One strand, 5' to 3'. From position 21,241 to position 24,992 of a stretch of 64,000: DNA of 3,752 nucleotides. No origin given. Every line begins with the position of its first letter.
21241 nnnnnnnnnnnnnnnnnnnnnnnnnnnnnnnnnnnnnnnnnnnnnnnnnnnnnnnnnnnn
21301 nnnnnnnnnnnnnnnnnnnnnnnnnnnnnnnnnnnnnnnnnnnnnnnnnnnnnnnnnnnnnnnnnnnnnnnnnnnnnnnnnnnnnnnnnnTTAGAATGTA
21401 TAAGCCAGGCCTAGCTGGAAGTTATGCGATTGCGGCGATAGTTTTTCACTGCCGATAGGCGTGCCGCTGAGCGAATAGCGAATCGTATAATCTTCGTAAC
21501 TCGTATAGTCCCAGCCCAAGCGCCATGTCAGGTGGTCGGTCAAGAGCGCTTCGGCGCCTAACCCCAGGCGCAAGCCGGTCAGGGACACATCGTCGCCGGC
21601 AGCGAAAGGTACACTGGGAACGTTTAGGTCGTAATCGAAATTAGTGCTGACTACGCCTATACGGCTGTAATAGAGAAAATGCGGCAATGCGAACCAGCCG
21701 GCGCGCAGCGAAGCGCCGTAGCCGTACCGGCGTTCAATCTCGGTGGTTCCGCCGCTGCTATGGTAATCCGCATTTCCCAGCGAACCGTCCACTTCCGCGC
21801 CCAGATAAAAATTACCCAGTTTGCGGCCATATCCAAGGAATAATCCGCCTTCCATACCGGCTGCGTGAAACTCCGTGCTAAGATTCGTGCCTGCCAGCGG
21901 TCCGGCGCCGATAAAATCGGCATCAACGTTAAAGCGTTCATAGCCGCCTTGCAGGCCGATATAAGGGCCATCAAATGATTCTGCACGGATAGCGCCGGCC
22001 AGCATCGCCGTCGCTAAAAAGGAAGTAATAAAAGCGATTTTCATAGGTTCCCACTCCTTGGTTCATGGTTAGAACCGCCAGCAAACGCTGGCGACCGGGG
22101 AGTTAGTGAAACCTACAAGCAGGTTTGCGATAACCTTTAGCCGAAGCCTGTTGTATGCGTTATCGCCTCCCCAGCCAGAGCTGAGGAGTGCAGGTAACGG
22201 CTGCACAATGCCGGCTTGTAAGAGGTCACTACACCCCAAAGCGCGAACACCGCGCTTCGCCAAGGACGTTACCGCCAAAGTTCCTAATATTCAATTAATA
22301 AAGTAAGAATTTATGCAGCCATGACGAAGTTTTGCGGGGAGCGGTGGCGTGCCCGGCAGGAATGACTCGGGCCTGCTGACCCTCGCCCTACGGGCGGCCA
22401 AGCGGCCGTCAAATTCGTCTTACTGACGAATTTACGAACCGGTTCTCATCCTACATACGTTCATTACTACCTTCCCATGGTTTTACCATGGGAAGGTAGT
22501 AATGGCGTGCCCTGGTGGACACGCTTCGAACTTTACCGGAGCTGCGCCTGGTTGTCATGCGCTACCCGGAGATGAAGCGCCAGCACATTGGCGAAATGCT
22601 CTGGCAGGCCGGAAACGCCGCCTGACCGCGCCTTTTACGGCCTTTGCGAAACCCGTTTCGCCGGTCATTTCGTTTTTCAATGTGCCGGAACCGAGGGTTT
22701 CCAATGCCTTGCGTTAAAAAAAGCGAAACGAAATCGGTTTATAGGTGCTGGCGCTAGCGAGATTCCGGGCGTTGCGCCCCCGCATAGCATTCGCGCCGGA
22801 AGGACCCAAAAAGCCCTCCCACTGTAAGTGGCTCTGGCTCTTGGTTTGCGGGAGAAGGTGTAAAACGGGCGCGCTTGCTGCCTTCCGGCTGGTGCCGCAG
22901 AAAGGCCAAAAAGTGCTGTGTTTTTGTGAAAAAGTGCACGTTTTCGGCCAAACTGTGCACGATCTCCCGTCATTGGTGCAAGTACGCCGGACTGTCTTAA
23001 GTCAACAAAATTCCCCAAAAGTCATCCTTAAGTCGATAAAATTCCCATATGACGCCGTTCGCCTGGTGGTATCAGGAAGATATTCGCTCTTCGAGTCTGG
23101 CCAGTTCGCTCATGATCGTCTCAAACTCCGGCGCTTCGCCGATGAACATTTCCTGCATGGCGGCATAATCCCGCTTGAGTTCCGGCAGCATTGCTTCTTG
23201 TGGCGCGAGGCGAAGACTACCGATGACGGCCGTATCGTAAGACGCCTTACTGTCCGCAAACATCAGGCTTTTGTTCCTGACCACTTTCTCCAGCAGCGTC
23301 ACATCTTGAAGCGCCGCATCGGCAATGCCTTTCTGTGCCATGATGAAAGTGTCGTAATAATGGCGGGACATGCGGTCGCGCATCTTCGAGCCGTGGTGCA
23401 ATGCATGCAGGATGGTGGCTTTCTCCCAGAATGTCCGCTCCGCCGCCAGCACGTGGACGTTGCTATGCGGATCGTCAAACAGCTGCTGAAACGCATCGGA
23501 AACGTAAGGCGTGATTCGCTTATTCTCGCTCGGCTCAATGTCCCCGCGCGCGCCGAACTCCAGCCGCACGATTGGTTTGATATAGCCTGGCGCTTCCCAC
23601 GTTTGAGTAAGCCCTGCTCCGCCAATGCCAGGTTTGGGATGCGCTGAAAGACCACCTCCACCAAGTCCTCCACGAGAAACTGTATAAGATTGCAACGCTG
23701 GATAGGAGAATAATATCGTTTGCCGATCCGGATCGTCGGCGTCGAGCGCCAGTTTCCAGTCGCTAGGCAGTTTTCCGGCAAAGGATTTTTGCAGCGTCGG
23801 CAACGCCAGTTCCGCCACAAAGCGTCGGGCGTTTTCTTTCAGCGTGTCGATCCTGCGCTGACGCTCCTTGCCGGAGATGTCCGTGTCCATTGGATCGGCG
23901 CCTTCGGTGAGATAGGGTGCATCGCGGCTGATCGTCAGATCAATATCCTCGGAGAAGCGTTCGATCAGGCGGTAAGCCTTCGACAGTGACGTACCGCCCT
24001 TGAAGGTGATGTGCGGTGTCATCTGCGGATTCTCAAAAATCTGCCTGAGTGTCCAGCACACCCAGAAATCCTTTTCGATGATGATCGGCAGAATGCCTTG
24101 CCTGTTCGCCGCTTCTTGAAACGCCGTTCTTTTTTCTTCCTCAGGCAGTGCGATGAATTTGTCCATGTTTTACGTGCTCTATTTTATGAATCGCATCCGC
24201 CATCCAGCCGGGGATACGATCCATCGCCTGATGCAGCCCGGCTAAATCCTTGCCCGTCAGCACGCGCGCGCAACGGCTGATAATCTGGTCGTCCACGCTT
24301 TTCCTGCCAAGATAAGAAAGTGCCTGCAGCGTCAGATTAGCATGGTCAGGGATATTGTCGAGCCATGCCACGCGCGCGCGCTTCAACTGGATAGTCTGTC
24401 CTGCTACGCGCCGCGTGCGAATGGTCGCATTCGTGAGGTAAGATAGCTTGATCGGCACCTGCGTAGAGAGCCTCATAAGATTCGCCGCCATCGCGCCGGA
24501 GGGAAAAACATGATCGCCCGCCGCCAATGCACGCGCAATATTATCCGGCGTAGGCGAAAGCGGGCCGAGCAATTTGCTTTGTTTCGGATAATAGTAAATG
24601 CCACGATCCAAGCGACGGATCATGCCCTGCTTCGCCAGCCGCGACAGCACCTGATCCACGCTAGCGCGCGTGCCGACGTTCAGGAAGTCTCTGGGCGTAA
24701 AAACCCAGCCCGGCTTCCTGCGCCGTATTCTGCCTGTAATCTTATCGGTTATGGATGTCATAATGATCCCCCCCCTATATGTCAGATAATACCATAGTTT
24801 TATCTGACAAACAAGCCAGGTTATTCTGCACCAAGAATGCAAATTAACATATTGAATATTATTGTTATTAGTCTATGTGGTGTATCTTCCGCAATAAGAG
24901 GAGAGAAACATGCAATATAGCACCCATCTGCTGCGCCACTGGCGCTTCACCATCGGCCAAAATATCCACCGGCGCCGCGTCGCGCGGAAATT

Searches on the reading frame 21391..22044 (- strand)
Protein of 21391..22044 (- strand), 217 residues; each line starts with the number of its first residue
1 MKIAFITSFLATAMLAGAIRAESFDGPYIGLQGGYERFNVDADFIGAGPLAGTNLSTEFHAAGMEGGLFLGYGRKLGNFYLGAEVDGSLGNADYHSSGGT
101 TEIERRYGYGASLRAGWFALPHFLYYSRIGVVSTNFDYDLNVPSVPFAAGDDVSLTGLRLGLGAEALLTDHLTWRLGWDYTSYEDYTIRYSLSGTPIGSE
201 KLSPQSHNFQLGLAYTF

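Call 24: search_protein_families(library=pfam, proteins=[window:21391-22044:-], max_evalue=0.001)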
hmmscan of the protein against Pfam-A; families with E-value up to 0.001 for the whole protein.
window:21391-22044:- (217 aa): 1 family
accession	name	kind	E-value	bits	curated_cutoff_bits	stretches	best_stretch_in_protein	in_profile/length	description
PF13505.12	OMP_b-brl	-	1.4e-15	58.3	28.7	1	10-217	5-175/175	Outer membrane protein beta-barrel domain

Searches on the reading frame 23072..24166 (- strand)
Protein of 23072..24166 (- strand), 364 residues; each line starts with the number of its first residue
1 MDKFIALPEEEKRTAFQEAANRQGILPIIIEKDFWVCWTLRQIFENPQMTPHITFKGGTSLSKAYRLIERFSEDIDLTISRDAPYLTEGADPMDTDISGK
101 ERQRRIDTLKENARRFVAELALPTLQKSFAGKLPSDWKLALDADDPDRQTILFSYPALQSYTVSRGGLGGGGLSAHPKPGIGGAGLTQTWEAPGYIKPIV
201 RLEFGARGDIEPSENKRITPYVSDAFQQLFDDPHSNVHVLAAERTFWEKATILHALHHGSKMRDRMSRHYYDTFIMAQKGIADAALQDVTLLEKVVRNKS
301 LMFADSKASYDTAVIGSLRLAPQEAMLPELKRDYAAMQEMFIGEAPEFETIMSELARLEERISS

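Call 24: search_protein_families(library=pfam, proteins=[window:23072-24166:-], max_evalue=0.001)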
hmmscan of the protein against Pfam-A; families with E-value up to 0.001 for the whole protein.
window:23072-24166:- (364 aa): 1 family
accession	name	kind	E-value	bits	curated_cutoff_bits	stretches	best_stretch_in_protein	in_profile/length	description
PF08843.17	AbiEii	-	8.2e-39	134.4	22.5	1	40-352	3-236/238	Nucleotidyl transferase AbiEii toxin, Type IV TA system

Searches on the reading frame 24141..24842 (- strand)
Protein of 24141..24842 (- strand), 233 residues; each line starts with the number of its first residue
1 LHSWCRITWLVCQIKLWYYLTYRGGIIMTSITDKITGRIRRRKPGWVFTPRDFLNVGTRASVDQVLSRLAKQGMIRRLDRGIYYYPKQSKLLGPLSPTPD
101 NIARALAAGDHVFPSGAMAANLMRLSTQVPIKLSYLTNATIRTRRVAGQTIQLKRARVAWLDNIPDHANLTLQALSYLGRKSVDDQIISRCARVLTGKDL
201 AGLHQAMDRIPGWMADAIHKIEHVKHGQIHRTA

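Call 24: search_protein_families(library=pfam, proteins=[window:24141-24842:-], max_evalue=0.001)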
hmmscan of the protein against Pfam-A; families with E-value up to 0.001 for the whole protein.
window:24141-24842:- (233 aa): 2 families
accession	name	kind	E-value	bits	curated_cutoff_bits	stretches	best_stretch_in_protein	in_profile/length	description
PF19570.5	DUF6088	-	4e-33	115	25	1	34-197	1-166/172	Family of unknown function (DUF6088)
PF13338.12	AbiEi_4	-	1.3e-05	25.7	25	1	47-86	13-49/49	Transcriptional regulator, AbiEi antitoxin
